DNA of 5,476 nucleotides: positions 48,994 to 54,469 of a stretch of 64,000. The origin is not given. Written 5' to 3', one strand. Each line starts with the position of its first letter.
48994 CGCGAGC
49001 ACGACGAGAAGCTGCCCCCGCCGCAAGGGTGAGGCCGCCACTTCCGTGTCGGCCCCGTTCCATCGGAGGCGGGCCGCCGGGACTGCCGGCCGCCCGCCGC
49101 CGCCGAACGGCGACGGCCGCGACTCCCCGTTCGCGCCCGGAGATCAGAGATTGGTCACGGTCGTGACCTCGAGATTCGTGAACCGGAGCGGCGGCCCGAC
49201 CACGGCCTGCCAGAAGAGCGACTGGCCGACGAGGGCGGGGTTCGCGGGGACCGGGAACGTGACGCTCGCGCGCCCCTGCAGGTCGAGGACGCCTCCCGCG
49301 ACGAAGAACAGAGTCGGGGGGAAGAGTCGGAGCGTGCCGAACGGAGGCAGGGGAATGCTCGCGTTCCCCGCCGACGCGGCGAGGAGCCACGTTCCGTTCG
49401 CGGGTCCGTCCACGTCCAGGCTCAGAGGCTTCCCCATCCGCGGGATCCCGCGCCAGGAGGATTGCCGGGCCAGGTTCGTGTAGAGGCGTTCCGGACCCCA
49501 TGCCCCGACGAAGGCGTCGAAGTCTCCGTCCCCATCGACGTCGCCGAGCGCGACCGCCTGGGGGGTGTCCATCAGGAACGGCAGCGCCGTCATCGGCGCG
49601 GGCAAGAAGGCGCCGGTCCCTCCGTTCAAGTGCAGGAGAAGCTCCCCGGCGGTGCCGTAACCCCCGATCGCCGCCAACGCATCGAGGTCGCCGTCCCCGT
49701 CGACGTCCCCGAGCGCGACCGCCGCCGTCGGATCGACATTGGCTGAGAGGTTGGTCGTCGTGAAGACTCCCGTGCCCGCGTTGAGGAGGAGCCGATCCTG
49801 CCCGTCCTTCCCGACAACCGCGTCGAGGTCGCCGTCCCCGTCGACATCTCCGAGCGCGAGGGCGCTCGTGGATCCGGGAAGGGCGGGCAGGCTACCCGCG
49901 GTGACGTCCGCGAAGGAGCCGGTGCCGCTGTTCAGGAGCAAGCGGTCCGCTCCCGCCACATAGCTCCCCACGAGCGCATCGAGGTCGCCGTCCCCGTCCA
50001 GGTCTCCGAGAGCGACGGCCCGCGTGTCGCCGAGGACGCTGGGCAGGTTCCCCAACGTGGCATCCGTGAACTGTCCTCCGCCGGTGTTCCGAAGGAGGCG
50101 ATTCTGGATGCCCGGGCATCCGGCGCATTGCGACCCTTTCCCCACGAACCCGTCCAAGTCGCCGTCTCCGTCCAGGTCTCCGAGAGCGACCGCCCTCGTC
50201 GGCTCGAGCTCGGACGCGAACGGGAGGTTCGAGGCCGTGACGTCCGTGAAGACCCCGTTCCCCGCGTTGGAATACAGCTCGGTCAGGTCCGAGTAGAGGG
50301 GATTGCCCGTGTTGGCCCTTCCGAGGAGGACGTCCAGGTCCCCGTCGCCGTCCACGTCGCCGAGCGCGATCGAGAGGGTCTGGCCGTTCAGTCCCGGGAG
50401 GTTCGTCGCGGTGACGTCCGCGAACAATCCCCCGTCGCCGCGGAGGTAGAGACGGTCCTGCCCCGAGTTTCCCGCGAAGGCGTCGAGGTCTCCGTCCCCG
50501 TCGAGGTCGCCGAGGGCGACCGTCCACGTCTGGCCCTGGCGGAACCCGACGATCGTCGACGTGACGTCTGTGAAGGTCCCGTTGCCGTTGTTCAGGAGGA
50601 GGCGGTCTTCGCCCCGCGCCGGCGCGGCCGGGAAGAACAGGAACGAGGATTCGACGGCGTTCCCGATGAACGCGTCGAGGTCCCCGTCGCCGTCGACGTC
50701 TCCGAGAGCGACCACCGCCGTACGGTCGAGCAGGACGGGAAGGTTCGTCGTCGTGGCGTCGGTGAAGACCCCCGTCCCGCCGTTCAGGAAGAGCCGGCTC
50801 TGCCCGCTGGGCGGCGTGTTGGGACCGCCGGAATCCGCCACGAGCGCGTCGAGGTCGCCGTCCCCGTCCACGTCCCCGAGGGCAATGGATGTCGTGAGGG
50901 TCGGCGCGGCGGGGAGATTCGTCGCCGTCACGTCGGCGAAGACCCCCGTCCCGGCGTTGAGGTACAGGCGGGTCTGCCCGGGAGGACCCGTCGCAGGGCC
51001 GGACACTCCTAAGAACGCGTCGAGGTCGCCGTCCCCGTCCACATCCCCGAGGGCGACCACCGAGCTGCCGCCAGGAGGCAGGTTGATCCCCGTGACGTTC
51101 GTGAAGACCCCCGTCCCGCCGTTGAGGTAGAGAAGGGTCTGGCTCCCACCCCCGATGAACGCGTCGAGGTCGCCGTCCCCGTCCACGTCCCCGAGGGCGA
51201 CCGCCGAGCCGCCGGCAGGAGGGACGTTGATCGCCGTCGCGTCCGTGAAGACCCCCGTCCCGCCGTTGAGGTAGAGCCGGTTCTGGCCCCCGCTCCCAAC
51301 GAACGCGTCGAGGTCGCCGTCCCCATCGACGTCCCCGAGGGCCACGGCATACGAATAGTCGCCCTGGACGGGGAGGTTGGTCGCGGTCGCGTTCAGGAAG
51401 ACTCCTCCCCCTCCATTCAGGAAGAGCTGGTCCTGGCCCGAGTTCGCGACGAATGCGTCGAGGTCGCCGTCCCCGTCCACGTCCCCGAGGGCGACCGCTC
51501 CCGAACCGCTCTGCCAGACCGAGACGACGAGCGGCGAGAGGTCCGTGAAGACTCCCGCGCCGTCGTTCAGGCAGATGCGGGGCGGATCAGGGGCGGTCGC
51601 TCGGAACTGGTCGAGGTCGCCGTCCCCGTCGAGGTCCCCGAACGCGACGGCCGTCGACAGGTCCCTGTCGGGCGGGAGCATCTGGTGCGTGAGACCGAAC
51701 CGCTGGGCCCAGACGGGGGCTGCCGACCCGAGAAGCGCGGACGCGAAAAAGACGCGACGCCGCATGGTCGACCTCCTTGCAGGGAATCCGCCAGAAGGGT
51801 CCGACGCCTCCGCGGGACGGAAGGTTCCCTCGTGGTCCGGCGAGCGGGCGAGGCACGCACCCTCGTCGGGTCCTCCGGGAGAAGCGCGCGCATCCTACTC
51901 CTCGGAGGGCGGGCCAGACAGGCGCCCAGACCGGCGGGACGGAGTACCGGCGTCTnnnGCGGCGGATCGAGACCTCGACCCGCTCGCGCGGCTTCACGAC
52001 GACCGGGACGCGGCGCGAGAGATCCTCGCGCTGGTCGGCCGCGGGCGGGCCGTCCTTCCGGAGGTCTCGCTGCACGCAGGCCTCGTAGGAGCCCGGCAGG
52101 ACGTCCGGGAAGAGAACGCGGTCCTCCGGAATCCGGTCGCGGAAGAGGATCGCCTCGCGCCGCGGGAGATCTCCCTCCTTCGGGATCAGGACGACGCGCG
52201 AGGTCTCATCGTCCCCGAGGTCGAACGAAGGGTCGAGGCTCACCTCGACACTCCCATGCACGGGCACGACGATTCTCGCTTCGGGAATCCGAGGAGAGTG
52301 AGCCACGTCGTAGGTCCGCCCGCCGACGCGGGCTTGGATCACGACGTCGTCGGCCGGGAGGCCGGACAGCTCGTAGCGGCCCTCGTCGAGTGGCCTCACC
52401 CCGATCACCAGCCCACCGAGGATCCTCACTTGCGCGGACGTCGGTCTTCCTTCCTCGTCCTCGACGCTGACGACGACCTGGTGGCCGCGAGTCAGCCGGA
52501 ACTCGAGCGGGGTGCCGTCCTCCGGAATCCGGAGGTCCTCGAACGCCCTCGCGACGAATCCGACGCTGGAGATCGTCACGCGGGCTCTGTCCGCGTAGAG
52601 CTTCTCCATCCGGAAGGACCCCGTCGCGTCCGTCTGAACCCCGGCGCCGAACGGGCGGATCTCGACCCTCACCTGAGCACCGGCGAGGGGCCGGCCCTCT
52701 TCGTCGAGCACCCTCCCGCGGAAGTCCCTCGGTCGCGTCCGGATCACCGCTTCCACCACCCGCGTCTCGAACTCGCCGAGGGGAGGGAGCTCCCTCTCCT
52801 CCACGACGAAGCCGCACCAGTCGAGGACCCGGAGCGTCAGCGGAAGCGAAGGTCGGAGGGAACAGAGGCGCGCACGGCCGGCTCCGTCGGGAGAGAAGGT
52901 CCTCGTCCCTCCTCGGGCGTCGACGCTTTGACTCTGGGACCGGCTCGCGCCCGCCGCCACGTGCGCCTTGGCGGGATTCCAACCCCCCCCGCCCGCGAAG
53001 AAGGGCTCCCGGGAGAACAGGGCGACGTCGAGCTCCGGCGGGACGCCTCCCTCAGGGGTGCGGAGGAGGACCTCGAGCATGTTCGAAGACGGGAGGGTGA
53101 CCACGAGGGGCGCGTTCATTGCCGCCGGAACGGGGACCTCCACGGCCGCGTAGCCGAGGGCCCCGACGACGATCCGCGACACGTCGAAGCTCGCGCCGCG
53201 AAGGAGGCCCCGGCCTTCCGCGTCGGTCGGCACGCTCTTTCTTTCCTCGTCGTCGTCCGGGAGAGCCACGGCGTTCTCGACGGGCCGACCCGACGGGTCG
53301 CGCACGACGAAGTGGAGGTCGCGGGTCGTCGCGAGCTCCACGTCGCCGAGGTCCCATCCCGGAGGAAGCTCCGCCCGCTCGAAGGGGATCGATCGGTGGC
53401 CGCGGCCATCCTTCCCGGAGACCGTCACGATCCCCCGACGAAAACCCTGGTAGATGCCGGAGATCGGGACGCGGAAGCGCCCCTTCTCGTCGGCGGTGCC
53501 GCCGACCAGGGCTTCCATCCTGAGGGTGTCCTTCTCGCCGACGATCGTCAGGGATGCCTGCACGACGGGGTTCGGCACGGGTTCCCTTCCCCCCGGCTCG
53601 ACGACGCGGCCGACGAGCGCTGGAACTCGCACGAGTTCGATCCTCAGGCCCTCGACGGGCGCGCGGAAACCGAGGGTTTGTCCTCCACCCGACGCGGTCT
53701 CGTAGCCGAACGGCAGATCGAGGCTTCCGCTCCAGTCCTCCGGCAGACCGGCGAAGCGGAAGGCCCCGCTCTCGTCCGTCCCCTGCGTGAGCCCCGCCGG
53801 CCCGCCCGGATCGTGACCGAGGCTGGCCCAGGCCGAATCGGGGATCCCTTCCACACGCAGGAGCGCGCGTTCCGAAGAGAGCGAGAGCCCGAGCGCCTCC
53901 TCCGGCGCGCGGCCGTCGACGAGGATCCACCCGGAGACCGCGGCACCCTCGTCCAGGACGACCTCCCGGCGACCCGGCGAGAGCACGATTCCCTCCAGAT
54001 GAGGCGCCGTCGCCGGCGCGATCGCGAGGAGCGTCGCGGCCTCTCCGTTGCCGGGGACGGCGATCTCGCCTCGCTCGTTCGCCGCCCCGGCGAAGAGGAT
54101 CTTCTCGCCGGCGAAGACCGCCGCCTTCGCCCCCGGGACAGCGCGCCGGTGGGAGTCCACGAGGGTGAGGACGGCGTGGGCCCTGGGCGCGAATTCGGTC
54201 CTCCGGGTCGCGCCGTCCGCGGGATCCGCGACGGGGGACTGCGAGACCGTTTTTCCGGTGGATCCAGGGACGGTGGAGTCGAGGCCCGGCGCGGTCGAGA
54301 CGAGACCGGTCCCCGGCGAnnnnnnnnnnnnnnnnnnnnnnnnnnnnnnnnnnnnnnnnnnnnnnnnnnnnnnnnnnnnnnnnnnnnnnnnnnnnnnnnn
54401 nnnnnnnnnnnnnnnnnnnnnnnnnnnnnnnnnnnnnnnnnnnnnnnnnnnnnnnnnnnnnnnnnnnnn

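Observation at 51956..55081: Second, divergent paralog of the sigma-TM-CarboxypepD_reg fusion, 41 kb away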

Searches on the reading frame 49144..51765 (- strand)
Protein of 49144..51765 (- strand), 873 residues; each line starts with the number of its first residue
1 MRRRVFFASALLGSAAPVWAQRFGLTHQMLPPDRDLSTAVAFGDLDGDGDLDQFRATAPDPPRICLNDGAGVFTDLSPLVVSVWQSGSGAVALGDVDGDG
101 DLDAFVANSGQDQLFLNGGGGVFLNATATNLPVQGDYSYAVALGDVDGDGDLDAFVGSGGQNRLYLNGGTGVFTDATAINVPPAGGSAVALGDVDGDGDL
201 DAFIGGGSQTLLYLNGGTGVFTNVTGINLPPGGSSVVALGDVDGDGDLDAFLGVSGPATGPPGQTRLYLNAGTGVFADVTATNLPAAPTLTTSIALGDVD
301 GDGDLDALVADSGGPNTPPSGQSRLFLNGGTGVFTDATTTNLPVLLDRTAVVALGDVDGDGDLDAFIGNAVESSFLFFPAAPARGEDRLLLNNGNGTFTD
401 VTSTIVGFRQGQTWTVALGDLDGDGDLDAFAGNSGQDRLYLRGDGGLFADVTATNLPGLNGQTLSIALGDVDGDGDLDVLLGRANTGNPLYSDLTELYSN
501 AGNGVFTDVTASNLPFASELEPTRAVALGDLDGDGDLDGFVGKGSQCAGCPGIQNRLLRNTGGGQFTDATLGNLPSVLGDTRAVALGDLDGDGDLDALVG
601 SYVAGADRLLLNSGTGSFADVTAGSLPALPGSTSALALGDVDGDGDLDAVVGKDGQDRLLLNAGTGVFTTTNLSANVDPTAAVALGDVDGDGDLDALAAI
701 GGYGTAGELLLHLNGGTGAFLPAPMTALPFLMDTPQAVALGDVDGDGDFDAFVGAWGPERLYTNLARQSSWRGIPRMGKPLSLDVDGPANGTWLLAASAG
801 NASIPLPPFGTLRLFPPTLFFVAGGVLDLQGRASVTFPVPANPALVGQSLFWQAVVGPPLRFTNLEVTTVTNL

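Call 4: search_protein_families(library=pfam, proteins=[window:49144-51765:-], max_evalue=0.01)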
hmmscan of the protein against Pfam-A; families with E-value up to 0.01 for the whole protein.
window:49144-51765:- (873 aa): 3 families
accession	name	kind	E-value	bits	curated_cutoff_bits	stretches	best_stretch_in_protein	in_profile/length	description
PF13517.12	FG-GAP_3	-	6.4e-104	341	26.9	13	145-203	1-60/61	FG-GAP-like repeat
PF01839.29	FG-GAP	-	1.5e-35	120.9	22.1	4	292-313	3-24/37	FG-GAP repeat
PF14779.12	BBS1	-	4.7e-05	23.4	27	0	284-343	9-64/254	Ciliary BBSome complex subunit 1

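Call 10: search_protein_families(library=ncbifam, proteins=[window:49144-51765:-], max_evalue=0.01)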
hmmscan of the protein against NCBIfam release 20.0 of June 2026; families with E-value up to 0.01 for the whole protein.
window:49144-51765:- (873 aa): 0 families

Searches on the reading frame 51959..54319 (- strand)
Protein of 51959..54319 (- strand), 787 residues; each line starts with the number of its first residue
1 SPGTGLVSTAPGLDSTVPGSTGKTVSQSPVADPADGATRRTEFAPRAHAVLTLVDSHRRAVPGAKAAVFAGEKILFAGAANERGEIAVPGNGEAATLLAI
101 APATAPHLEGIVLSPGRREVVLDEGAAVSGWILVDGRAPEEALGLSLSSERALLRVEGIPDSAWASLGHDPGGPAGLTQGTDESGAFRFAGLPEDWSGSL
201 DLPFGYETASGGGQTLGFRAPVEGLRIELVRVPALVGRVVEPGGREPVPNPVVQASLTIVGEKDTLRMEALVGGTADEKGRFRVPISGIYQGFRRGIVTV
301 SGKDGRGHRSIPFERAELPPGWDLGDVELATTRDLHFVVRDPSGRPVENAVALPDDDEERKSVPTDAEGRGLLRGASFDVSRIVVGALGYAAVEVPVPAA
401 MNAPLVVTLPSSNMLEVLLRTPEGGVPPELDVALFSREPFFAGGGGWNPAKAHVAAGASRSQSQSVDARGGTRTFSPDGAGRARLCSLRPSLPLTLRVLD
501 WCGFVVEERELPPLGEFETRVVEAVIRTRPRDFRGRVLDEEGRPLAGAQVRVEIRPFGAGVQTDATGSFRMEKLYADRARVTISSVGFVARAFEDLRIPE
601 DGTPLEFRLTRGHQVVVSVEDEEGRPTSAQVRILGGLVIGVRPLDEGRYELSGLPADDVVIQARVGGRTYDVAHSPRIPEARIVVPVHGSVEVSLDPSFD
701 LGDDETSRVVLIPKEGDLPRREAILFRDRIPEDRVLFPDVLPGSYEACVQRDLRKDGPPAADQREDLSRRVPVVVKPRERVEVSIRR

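Call 51: search_solved_structures(query=window:51959-54319:-, max_evalue=1)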
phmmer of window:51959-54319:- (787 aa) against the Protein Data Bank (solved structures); distinct sequences matched with E-value up to 1: 0.
